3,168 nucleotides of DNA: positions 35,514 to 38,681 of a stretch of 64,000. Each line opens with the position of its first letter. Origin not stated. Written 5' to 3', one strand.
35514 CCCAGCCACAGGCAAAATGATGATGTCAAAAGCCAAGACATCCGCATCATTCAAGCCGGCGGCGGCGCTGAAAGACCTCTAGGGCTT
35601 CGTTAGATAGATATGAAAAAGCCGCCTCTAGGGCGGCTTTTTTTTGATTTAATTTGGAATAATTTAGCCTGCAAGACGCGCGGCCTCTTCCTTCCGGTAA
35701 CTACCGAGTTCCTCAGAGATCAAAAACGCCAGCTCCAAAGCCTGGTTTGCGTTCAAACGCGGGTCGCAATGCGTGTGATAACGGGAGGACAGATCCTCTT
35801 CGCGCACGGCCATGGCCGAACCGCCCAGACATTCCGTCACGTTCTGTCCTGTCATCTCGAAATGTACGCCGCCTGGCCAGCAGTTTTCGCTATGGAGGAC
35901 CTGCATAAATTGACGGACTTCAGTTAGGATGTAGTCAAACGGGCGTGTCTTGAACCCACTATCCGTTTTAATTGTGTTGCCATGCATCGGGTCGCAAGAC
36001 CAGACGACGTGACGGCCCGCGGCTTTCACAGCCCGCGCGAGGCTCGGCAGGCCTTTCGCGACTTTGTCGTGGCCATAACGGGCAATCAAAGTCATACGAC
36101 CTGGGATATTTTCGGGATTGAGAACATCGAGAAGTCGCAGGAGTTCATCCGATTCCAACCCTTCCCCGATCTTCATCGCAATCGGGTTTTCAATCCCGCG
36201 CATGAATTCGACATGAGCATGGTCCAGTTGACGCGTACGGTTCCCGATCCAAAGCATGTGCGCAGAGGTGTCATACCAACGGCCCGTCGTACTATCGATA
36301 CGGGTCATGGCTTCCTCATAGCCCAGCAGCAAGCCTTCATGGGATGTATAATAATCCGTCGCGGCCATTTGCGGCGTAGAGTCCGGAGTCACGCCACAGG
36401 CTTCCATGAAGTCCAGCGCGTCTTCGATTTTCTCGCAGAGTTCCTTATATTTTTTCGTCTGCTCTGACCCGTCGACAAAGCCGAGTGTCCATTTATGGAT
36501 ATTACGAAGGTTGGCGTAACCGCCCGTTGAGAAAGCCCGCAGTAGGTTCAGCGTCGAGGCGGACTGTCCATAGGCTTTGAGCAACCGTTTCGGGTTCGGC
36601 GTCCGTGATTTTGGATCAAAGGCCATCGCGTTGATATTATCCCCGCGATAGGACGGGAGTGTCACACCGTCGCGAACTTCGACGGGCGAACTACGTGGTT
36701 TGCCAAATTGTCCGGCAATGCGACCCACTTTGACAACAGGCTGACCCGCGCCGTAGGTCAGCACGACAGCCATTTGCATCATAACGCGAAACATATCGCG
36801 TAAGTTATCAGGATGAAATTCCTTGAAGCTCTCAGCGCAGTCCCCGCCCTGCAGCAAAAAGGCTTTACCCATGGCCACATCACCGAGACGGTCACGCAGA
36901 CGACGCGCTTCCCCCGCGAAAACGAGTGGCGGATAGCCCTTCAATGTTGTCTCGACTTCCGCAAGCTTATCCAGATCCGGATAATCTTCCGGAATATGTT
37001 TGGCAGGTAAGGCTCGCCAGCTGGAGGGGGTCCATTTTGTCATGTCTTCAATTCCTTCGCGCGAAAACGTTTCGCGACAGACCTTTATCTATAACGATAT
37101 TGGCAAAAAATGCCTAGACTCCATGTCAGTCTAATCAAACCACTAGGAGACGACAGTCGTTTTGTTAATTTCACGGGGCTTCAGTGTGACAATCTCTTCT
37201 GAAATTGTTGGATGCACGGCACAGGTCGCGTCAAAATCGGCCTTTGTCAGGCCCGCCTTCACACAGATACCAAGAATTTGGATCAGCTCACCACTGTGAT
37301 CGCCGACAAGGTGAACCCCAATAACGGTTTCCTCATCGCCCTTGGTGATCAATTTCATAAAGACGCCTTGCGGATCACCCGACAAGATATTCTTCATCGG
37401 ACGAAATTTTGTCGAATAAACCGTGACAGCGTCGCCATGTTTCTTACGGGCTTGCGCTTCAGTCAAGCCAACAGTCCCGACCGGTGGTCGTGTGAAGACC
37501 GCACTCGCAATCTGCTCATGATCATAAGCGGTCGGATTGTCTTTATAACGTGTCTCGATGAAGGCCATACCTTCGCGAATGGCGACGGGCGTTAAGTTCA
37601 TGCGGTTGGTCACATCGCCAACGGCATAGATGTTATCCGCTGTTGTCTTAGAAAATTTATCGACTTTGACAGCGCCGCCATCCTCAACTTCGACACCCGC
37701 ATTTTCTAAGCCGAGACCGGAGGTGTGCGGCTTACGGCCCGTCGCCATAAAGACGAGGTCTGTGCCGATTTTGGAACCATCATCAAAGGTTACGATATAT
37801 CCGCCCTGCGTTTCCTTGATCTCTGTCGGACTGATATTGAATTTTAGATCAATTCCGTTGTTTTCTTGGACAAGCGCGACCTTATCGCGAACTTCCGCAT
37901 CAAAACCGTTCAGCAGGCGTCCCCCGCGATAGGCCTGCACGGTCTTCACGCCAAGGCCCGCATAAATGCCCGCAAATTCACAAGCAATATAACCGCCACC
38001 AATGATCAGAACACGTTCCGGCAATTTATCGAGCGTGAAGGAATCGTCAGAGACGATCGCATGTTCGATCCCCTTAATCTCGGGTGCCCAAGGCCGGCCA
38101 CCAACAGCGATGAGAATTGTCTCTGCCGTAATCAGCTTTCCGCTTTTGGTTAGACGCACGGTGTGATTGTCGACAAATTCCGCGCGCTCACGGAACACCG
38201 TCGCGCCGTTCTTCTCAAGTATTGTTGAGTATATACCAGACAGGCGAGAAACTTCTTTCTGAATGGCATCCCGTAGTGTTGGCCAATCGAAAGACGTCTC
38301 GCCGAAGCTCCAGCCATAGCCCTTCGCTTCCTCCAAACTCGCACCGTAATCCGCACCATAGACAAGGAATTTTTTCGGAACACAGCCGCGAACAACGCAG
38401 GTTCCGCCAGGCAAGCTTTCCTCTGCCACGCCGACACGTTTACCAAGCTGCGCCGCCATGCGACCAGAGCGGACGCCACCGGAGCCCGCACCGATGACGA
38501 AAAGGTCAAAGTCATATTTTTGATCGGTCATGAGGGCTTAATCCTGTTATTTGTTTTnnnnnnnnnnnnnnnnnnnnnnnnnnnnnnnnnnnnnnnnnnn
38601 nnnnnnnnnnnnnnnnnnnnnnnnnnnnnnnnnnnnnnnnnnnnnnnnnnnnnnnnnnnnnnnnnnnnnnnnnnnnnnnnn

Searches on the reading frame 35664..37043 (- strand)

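Call 9: search_protein_families(library=pfam, proteins=[window:35664-37043:-], max_evalue=0.00001)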
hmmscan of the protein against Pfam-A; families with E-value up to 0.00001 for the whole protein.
window:35664-37043:- (459 aa): 1 family
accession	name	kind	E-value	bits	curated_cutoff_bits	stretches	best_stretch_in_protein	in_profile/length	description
PF01474.22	DAHP_synth_2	-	3.6e-204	678.7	27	1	4-443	1-438/438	Class-II DAHP synthetase family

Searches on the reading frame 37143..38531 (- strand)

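Call 9: search_protein_families(library=pfam, proteins=[window:37143-38531:-], max_evalue=0.00001)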
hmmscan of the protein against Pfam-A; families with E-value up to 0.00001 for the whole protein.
window:37143-38531:- (462 aa): 4 families
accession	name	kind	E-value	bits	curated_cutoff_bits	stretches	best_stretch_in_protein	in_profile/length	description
PF07992.20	Pyr_redox_2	-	3.5e-63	214.2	26.1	1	8-321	1-291/291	Pyridine nucleotide-disulphide oxidoreductase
PF02852.28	Pyr_redox_dim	-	2.1e-31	108.8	25.3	1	341-449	1-108/110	Pyridine nucleotide-disulphide oxidoreductase, dimerisation domain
PF00070.33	Pyr_redox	-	8.8e-19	68.2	22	1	173-249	1-79/82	Pyridine nucleotide-disulphide oxidoreductase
PF13738.12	Pyr_redox_3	-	7e-13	48.9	30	1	124-305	113-305/305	Pyridine nucleotide-disulphide oxidoreductase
